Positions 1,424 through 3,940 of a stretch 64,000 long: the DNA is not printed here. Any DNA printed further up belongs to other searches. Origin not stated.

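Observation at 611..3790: Orphan VirD4/TraG-type coupling ATPase translationally coupled to a pentapeptide-repeat protein; no VirB components in the window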

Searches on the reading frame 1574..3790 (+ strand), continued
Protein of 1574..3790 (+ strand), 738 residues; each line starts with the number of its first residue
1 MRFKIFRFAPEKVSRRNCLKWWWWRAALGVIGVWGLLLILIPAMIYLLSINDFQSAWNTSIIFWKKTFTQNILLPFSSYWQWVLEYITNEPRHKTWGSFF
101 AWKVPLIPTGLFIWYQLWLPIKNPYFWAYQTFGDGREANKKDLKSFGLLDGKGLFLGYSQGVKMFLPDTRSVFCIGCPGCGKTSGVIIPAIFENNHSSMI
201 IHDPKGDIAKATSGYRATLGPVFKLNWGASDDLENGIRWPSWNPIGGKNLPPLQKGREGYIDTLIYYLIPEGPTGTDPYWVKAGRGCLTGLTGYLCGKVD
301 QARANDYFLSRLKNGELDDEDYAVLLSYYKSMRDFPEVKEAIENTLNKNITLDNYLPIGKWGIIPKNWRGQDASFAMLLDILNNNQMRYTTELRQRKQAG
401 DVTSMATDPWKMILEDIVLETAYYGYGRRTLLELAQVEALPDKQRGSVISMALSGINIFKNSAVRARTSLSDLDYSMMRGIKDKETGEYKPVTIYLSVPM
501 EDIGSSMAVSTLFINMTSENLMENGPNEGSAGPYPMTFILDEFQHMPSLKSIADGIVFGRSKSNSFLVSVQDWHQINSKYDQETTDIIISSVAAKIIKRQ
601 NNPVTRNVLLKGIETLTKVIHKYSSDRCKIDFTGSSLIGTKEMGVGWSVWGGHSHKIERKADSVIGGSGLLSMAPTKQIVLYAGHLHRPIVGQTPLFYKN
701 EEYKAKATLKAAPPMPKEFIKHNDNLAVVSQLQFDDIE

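Call 71: find_homologous_proteins(query=A5, max_evalue=1e-20)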
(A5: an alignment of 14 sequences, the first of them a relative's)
Query A5 (14 sequences) (1013 aa, profile of the alignment): 152 proteins with E <= 1e-20 among 8000 candidates; the best 120 are listed.
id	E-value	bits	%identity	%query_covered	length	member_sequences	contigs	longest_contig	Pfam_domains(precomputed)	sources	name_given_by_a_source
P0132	0.0e+0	1012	100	100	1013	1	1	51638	PF10412.16,PF02534.21,PF12696.14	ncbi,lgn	ncbi:MAG: type IV secretory system conjugative DNA transfer family protein [Alphaproteobacteria bact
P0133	1.1e-290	984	42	68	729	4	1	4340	PF10412.16,PF02534.21,PF12696.14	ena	-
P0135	6.8e-285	965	38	91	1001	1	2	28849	PF10412.16,PF02534.21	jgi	jgi:type IV secretion system protein VirD4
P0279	1.1e-281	955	43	68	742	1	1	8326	PF10412.16,PF02534.21,PF12696.14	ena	-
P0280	1.3e-281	954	43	68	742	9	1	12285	PF10412.16,PF02534.21,PF12696.14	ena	-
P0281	9.9e-281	951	44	68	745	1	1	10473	PF10412.16,PF02534.21,PF12696.14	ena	-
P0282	1.9e-280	950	43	68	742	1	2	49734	PF10412.16,PF02534.21,PF12696.14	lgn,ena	-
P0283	1.0e-279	948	44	68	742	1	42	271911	PF10412.16,PF02534.21,PF12696.14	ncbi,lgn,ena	-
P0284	1.0e-279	948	44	68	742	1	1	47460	PF10412.16,PF02534.21,PF12696.14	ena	-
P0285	1.2e-279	948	44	68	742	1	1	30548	PF10412.16,PF02534.21,PF12696.14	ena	-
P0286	2.6e-279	947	44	68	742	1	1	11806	PF10412.16,PF02534.21,PF12696.14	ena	-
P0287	1.4e-277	941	43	68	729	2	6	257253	PF10412.16,PF02534.21,PF12696.14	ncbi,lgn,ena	-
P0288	1.7e-277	941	43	68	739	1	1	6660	PF10412.16,PF02534.21,PF12696.14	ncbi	-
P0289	1.6e-276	937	44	68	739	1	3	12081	PF10412.16,PF02534.21,PF12696.14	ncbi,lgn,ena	-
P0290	1.9e-276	937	44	68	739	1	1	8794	PF10412.16,PF02534.21,PF12696.14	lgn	-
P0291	2.3e-276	937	44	68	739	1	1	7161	PF10412.16,PF02534.21,PF12696.14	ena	-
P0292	4.4e-276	936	43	68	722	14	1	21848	PF10412.16,PF02534.21,PF12696.14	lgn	-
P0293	1.5e-275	934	43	70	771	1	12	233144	PF10412.16,PF02534.21,PF12696.14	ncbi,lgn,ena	-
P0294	2.5e-275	934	43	70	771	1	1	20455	PF10412.16,PF02534.21,PF12696.14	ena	-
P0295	6.5e-275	932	44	68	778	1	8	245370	PF10412.16,PF02534.21,PF12696.14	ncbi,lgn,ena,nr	ncbi:MAG TPA: hypothetical protein DD624_07730 [Alphaproteobacteria bacterium]|nr:hypothetical prote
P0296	1.7e-274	931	44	68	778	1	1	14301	PF10412.16,PF02534.21,PF12696.14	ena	-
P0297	2.2e-274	930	43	70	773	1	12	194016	PF10412.16,PF02534.21,PF12696.14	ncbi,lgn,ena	-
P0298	2.3e-274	930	45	68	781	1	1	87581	PF10412.16,PF02534.21,PF12696.14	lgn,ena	-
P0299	3.4e-274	930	43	70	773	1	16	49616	PF10412.16,PF02534.21,PF12696.14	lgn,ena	-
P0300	4.2e-274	929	44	68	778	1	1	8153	PF10412.16,PF02534.21,PF12696.14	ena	-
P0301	4.7e-274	929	45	68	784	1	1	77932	PF10412.16,PF02534.21,PF12696.14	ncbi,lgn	-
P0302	5.8e-274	929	43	70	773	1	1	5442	PF10412.16,PF02534.21,PF12696.14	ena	-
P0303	6.0e-274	929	41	68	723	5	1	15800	PF10412.16,PF02534.21,PF12696.14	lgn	-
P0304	7.8e-274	929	43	70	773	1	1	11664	PF10412.16,PF02534.21,PF12696.14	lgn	-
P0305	7.8e-274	929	42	74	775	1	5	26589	PF10412.16,PF02534.21,PF12696.14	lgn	-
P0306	8.0e-274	929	44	68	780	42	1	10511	PF10412.16,PF02534.21,PF12696.14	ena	-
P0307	1.4e-273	928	43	70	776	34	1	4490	PF10412.16,PF02534.21,PF12696.14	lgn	-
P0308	1.6e-273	928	42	74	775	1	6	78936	PF10412.16,PF02534.21,PF12696.14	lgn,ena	-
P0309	2.0e-272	924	43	69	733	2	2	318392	PF10412.16,PF02534.21,PF12696.14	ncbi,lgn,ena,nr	ncbi:MAG: type IV secretory system conjugative DNA transfer family protein [Alphaproteobacteria bact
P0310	2.9e-272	923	43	71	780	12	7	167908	PF10412.16,PF02534.21,PF12696.14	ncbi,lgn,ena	-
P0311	4.5e-272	923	43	68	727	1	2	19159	PF10412.16,PF02534.21,PF12696.14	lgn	-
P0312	1.0e-271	922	42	68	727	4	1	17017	PF10412.16,PF02534.21,PF12696.14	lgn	-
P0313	2.1e-271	921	44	69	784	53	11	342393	PF10412.16,PF02534.21,PF12696.14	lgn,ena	-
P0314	1.2e-270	918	43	68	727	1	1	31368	PF10412.16,PF02534.21,PF12696.14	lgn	-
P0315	1.6e-269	914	43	68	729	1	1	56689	PF10412.16,PF02534.21,PF12696.14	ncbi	-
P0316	2.3e-269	914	43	68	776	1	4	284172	PF10412.16,PF02534.21,PF12696.14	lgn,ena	-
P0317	1.2e-267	908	44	67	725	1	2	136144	PF10412.16,PF02534.21,PF12696.14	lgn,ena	-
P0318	1.2e-267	908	44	67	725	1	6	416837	PF10412.16,PF02534.21,PF12696.14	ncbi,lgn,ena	-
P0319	1.7e-267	908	44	67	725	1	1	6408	PF10412.16,PF02534.21,PF12696.14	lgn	-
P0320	2.0e-267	907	44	67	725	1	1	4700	PF10412.16,PF02534.21,PF12696.14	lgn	-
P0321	7.7e-266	902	43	68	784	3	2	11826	PF10412.16,PF02534.21,PF12696.14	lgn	-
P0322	7.8e-266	902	43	68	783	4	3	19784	PF10412.16,PF02534.21,PF12696.14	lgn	-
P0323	3.9e-265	900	44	68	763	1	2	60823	PF10412.16,PF02534.21,PF12696.14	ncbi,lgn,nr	ncbi:MAG: type IV secretory system conjugative DNA transfer family protein [Alphaproteobacteria bact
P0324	5.8e-265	899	42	67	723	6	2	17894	PF10412.16,PF02534.21,PF12696.14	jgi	-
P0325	7.5e-265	899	41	68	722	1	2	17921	PF10412.16,PF02534.21,PF12696.14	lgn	-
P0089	3.4e-264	897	43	69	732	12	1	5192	PF10412.16,PF02534.21,PF12696.14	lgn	-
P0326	5.9e-262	889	44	66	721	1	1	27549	PF10412.16,PF02534.21,PF12696.14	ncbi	-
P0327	1.0e-261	889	43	69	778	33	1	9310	PF10412.16,PF02534.21,PF12696.14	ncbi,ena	-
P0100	4.5e-249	847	47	69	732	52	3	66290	PF02534.21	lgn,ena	-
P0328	6.9e-249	846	39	67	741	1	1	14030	PF10412.16,PF02534.21,PF12696.14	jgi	jgi:type IV secretion system protein VirD4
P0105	3.5e-248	844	47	69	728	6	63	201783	PF02534.21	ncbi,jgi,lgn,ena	ncbi:MAG: type IV secretory system conjugative DNA transfer family protein [Alphaproteobacteria bact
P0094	1.2e-246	839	45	71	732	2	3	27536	PF02534.21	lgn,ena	-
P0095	1.0e-245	836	45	71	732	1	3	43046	PF02534.21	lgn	-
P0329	7.8e-245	833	39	68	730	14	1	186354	PF10412.16,PF02534.21,PF12696.14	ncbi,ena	-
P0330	9.5e-243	826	45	69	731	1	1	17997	PF10412.16,PF02534.21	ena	-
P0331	1.4e-238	812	35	68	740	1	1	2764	PF10412.16,PF02534.21,PF12696.14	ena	-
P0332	9.8e-238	809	43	68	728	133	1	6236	PF10412.16,PF02534.21,PF12696.14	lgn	-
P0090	7.3e-237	806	43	68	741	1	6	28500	PF10412.16,PF02534.21,PF12696.14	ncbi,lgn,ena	-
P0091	1.2e-236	806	43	68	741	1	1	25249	PF10412.16,PF02534.21,PF12696.14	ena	-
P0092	1.5e-236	805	43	68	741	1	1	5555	PF10412.16,PF02534.21,PF12696.14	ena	-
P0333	5.8e-236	803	43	68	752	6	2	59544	PF10412.16,PF02534.21,PF12696.14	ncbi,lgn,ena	-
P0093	6.5e-236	803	43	68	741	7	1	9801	PF10412.16,PF02534.21,PF12696.14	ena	-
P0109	7.7e-235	800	41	68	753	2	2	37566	PF10412.16,PF02534.21,PF12696.14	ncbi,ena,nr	ncbi:MAG: type IV secretory system conjugative DNA transfer family protein [Alphaproteobacteria bact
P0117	1.1e-234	799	43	68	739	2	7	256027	PF10412.16,PF02534.21,PF12696.14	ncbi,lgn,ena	-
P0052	1.2e-234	799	38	67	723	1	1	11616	PF10412.16,PF02534.21,PF12696.14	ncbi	-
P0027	2.3e-233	795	39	67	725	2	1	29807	PF10412.16,PF02534.21,PF12696.14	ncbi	-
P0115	5.5e-233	794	41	72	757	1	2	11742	PF02534.21,PF12696.14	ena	-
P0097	1.0e-232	793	43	68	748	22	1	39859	PF02534.21,PF12696.14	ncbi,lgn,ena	-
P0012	2.4e-232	791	40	67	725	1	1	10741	PF10412.16,PF02534.21,PF12696.14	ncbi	-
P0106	4.4e-232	791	43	68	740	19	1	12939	PF10412.16,PF02534.21,PF12696.14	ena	-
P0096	4.6e-232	791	42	68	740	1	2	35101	PF02534.21,PF12696.14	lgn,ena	-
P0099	5.4e-232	790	42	68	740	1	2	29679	PF10412.16,PF02534.21,PF12696.14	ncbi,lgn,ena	-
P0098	5.6e-232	790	42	68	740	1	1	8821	PF10412.16,PF02534.21,PF12696.14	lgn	-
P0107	6.0e-232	790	43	68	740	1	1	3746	PF10412.16,PF02534.21,PF12696.14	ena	-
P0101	1.3e-231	789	43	68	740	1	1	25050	PF10412.16,PF02534.21,PF12696.14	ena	-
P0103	1.4e-231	789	42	68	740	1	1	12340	PF10412.16,PF02534.21,PF12696.14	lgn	-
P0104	1.4e-231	789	42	68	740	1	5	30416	PF10412.16,PF02534.21,PF12696.14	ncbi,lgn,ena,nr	ncbi:MAG: type IV secretory system conjugative DNA transfer family protein [Alphaproteobacteria bact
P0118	1.6e-231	789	42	68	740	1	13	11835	PF10412.16,PF02534.21,PF12696.14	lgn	-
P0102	2.0e-231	788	42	68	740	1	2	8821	PF10412.16,PF02534.21,PF12696.14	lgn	-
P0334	3.4e-231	788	42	56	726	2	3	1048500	PF10412.16,PF02534.21,PF12696.14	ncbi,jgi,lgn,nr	ncbi:MAG: type IV secretory system conjugative DNA transfer family protein [Alphaproteobacteria bact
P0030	4.2e-231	787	40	67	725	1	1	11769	PF10412.16,PF02534.21,PF12696.14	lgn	-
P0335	4.3e-231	787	42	68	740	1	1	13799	PF02534.21,PF12696.14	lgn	-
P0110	4.4e-231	787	42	68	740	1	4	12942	PF10412.16,PF02534.21,PF12696.14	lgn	-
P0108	4.5e-231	787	42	68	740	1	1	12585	PF10412.16,PF02534.21,PF12696.14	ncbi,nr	ncbi:MAG: type IV secretory system conjugative DNA transfer family protein [Alphaproteobacteria bact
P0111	4.6e-231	787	42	68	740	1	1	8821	PF10412.16,PF02534.21,PF12696.14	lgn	-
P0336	5.2e-231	787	41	68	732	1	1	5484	PF02534.21,PF12696.14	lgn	-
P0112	5.5e-231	787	42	68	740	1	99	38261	PF10412.16,PF02534.21,PF12696.14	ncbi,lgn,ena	-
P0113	5.7e-231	787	43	68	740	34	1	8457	PF10412.16,PF02534.21,PF12696.14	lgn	-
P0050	6.3e-231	787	38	67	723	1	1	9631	PF10412.16,PF02534.21,PF12696.14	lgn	-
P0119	6.5e-231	787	42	68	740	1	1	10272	PF10412.16,PF02534.21,PF12696.14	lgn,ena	-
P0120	8.8e-231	786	42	68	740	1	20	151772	PF10412.16,PF02534.21,PF12696.14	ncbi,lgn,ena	-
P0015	8.9e-231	786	42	59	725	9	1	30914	PF10412.16,PF02534.21,PF12696.14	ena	-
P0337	9.6e-231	786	42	68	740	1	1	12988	PF10412.16,PF02534.21,PF12696.14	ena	-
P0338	1.4e-230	786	42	69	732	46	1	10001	PF02534.21,PF12696.14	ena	-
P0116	2.4e-230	785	42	68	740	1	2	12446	PF10412.16,PF02534.21,PF12696.14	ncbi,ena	-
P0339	3.2e-230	784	42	68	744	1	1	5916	PF10412.16,PF02534.21,PF12696.14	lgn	-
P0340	4.6e-230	784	42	68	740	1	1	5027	PF02534.21,PF12696.14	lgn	-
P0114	5.8e-230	784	42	68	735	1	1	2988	PF10412.16,PF02534.21,PF12696.14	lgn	-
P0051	1.7e-229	782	40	62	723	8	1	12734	PF10412.16,PF02534.21,PF12696.14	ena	-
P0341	2.2e-229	782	43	68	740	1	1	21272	PF10412.16,PF02534.21,PF12696.14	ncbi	-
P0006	9.5e-228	776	38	67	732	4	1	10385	PF10412.16,PF02534.21,PF12696.14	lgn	-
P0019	1.1e-227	776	42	59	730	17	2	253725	PF10412.16,PF02534.21,PF12696.14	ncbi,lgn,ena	-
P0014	3.7e-227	774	41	64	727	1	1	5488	PF10412.16,PF02534.21,PF12696.14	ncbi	-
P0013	7.9e-227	773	37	68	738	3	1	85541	PF10412.16,PF02534.21,PF12696.14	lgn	-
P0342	8.0e-227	773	41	69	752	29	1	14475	PF10412.16,PF02534.21,PF12696.14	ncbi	-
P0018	1.3e-226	772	40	68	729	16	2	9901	PF10412.16,PF02534.21,PF12696.14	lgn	-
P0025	1.4e-226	772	40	68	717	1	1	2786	PF10412.16,PF02534.21,PF12696.14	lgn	-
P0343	4.3e-226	771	41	74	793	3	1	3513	PF02534.21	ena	-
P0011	8.2e-226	770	39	67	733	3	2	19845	PF10412.16,PF02534.21,PF12696.14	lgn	-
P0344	8.5e-226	770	42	68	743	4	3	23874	PF10412.16,PF02534.21,PF12696.14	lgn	-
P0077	9.8e-226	770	39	69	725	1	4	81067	PF10412.16,PF02534.21,PF12696.14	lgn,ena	-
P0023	9.1e-225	766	38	67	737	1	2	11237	PF10412.16,PF02534.21,PF12696.14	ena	-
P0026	6.7e-224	764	38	67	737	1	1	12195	PF10412.16,PF02534.21,PF12696.14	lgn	-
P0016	2.7e-223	762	36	68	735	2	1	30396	PF10412.16,PF02534.21,PF12696.14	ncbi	-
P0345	2.9e-223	761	33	65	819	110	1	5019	PF02534.21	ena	-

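Call 72: find_encoding_contigs(protein=P0132, flank=10000, max_places=1)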
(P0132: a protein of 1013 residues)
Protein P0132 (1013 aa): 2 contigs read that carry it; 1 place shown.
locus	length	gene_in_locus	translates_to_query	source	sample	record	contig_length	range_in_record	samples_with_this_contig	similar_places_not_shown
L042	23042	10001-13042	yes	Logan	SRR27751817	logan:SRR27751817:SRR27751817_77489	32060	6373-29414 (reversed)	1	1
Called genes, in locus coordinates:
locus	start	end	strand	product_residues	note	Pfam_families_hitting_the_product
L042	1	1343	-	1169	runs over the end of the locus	PF13395:HNH_4 (faint), PF18541:RuvC_III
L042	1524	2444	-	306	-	PF01867:Cas_Cas1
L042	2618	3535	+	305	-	PF00892:EamA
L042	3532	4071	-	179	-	PF13673:Acetyltransf_10, PF00583:Acetyltransf_1, PF13508:Acetyltransf_7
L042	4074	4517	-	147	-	-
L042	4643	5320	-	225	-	PF00132:Hexapep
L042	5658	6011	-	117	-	-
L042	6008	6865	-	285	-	PF20434:BD-FAE (faint), PF00561:Abhydrolase_1, PF12146:Hydrolase_4, PF12697:Abhydrolase_6 (weak)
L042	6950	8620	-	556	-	PF01268:FTHFS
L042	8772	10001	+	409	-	PF13599:Pentapeptide_4, PF13576:Pentapeptide_3, PF00805:Pentapeptide, PF13576:Pentapeptide_3 (weak), PF00805:Pentapeptide (weak)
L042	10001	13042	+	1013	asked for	PF02534:T4SS-DNA_transf, PF10412:TrwB_AAD_bind (weak), PF12696:TraG-D_C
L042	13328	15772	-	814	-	PF00343:Phosphorylase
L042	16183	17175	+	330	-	PF00702:Hydrolase, PF13419:HAD_2 (faint), PF13242:Hydrolase_like (weak)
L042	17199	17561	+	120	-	-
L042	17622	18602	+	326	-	PF00702:Hydrolase, PF13419:HAD_2 (faint), PF13242:Hydrolase_like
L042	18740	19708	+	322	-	PF00702:Hydrolase, PF13419:HAD_2 (faint), PF13242:Hydrolase_like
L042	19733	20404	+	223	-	PF01135:PCMT, PF05175:MTS (faint), PF13489:Methyltransf_23 (weak), PF13847:Methyltransf_31, PF13649:Methyltransf_25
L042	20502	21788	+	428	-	PF02321:OEP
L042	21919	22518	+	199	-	PF10691:DUF2497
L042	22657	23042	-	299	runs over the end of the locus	PF00892:EamA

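Call 73: find_encoding_contigs(protein=P0135, flank=10000, max_places=1)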
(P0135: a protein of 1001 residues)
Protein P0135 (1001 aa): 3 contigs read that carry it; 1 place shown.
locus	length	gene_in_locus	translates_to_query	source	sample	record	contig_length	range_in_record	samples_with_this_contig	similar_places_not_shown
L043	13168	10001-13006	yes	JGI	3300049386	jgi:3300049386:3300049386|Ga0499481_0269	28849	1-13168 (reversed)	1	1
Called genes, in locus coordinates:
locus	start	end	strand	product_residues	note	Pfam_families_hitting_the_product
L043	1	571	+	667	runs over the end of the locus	-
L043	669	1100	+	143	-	-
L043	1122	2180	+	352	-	PF21088:MS_channel_1st, PF00924:MS_channel_2nd, PF21082:MS_channel_3rd (weak)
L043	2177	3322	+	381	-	PF11873:Mltc_N (weak), PF01464:SLT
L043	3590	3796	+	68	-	PF00313:CSD, PF08206:OB_RNB (weak)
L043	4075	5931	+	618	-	PF00753:Lactamase_B (weak), PF12706:Lactamase_B_2, PF22505:RNase_J_b_CASP, PF07521:RMMBL (weak)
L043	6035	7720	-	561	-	PF01268:FTHFS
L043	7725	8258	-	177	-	-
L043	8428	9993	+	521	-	PF00805:Pentapeptide (weak), PF13576:Pentapeptide_3 (faint), PF13599:Pentapeptide_4, PF00805:Pentapeptide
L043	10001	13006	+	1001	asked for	PF02534:T4SS-DNA_transf, PF10412:TrwB_AAD_bind (weak)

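Call 74: find_encoding_contigs(protein=P0334, flank=10000, max_places=1)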
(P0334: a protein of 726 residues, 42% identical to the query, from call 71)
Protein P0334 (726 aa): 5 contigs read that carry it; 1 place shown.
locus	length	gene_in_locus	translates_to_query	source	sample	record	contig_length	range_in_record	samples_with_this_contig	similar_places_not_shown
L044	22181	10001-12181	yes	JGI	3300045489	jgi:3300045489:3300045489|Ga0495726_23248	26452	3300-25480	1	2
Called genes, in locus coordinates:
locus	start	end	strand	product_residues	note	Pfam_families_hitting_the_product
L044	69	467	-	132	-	-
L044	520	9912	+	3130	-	-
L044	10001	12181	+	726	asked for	PF02534:T4SS-DNA_transf, PF10412:TrwB_AAD_bind, PF12696:TraG-D_C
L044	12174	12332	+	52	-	-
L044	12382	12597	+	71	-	PF01632:Ribosomal_L35p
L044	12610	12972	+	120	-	PF00453:Ribosomal_L20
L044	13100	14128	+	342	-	PF02912:Phe_tRNA-synt_N, PF01409:tRNA-synt_2d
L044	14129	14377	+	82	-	PF01713:Smr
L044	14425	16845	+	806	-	PF01588:tRNA_bind, PF03483:B3_4, PF03484:B5, PF17759:tRNA_synthFbeta, PF03147:FDX-ACB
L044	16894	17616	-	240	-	-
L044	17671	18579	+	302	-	PF04333:MlaA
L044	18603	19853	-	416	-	PF13609:Porin_4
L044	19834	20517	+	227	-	PF02677:QueH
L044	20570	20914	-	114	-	PF11325:DUF3127 (weak), PF00707:IF3_C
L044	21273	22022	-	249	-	PF00011:HSP20, PF17886:ArsA_HSP20 (weak)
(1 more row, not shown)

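Call 77: find_encoding_contigs(protein=P0329, flank=10000, max_places=1)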
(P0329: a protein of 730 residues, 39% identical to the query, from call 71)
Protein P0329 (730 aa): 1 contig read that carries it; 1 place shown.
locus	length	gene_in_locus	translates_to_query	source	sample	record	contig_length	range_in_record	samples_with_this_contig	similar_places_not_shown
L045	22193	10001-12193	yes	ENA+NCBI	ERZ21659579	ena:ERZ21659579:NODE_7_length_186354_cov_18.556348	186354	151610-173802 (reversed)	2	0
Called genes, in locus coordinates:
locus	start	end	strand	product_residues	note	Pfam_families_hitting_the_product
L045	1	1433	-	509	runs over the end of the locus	PF13177:DNA_pol3_delta2, PF13604:AAA_30 (faint), PF00004:AAA, PF13401:AAA_22 (faint), PF22608:DNAX_ATPase_lid, PF12169:DNA_pol3_gamma3, PF12362:DUF3646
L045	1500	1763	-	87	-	-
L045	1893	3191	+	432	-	-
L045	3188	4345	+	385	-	-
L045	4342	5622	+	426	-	-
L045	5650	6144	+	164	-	PF13717:Zn_ribbon_4 (weak)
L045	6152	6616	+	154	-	-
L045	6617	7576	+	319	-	PF00849:PseudoU_synth_2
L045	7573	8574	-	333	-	PF13181:TPR_8 (faint), PF13371:TPR_9 (faint), PF13432:TPR_16 (faint), PF14559:TPR_19 (weak), PF13431:TPR_17 (faint), PF00515:TPR_1 (weak), PF07719:TPR_2 (weak), PF13414:TPR_11 (weak), +1 more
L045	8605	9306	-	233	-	PF01479:S4 (weak), PF00849:PseudoU_synth_2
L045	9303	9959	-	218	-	PF04452:Methyltrans_RNA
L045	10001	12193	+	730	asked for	PF02534:T4SS-DNA_transf, PF10412:TrwB_AAD_bind, PF12696:TraG-D_C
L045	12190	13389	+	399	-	-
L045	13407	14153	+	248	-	PF13036:LpoB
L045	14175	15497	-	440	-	PF00350:Dynamin_N (faint), PF01926:MMR_HSR1, PF02421:FeoB_N, PF03193:RsgA_GTPase (faint), PF00009:GTP_EFTU (weak), PF01926:MMR_HSR1, PF02421:FeoB_N, PF14714:KH_dom-like, +3 more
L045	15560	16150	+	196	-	-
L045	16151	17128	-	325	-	-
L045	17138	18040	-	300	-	PF04542:Sigma70_r2, PF04545:Sigma70_r4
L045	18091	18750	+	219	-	-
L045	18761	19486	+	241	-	PF13360:PQQ_2, PF13570:Beta-prop_ACSF4 (weak)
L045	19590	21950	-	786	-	PF04760:IF2_N, PF00009:GTP_EFTU, PF00025:Arf (weak), PF00071:Ras, PF01926:MMR_HSR1, PF02421:FeoB_N (weak), PF22042:EF-G_D2, PF11987:IF-2, +2 more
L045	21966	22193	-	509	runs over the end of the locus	PF08529:NusA_N, PF00575:S1 (weak), PF13184:KH_NusA_1st, PF26594:KH_NusA_2nd, PF14520:HHH_5 (faint)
